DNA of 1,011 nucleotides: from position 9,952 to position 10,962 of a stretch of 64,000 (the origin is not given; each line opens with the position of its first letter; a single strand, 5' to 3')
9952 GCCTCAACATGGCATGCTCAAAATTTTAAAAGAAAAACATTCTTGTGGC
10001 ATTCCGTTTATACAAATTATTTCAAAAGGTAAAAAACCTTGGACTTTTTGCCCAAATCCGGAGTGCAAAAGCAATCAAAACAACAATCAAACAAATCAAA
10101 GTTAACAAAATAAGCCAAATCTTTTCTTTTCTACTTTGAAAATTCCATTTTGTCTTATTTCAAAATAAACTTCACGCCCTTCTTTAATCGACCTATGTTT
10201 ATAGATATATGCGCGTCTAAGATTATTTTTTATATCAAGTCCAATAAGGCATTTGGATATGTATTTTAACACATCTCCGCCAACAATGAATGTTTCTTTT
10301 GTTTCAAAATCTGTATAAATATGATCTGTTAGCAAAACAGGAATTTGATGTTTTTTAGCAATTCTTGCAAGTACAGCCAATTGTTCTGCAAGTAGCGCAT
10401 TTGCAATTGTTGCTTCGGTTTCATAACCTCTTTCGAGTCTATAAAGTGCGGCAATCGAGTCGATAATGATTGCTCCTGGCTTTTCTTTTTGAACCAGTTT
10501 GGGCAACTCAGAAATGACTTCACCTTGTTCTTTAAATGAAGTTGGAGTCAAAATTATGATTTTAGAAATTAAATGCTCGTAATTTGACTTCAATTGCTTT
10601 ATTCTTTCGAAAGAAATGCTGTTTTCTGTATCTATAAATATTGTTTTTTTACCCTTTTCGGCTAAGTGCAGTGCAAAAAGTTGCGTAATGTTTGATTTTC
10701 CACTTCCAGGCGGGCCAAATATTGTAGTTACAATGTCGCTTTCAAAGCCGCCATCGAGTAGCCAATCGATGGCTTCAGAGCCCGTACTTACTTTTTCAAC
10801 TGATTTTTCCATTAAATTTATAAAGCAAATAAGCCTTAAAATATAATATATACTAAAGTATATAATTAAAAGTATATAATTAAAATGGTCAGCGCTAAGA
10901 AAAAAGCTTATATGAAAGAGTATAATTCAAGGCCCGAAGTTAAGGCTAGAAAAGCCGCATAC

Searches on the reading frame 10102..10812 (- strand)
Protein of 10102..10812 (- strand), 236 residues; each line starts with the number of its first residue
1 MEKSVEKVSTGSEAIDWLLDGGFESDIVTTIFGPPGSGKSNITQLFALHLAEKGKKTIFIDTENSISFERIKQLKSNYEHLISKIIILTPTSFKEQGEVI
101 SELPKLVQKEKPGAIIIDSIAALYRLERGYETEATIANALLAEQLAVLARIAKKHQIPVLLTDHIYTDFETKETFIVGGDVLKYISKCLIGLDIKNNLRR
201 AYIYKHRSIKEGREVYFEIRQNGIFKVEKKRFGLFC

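Call 42: search_protein_families(library=pfam, proteins=[window:10102-10812:-], max_evalue=0.01)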
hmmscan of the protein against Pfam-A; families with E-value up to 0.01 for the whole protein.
window:10102-10812:- (236 aa): 14 families
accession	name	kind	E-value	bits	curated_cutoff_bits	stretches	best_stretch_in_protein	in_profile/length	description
PF08423.17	Rad51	-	1.6e-22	80.5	22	1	3-225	3-242/244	Rad51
PF06745.19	ATPase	-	2.8e-17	63.3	26.6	1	8-225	1-225/231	KaiC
PF00154.27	RecA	-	2.7e-11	43.9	27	1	3-160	28-183/262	recA bacterial DNA recombination protein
PF13481.12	AAA_25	-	2.6e-10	40.7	27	1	9-164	16-189/195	AAA domain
PF13479.12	AAA_24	-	1.3e-05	25.6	27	1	28-129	4-82/195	AAA domain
PF01637.24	ATPase_2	-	1.5e-05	25.3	33.2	1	25-127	19-126/225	ATPase domain predominantly from Archaea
PF13401.12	AAA_22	-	9.7e-05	23.1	27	1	28-161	7-120/130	AAA domain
PF20720.3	nSTAND3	-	0.00065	19.9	27.2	1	28-63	19-54/155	Novel STAND NTPase 3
PF00004.35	AAA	-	0.0011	19.8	21.2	1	31-143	3-91/131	ATPase family associated with various cellular activities (AAA)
PF08433.16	KTI12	-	0.0011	18.9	22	1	30-81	5-55/271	Chromatin associated protein KTI12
PF25199.1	nSTAND_NTPase5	-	0.0022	18.3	34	1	27-81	42-94/145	Novel STAND NTPase 5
PF00005.33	ABC_tran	-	0.003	18.6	25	1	24-108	9-80/137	ABC transporter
PF00270.35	DEAD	-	0.0033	17.6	26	1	26-104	16-95/167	DEAD/DEAH box helicase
PF01656.29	CbiA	-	0.004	17.6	25.4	1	36-150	9-108/125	CobQ/CobB/MinD/ParA nucleotide binding domain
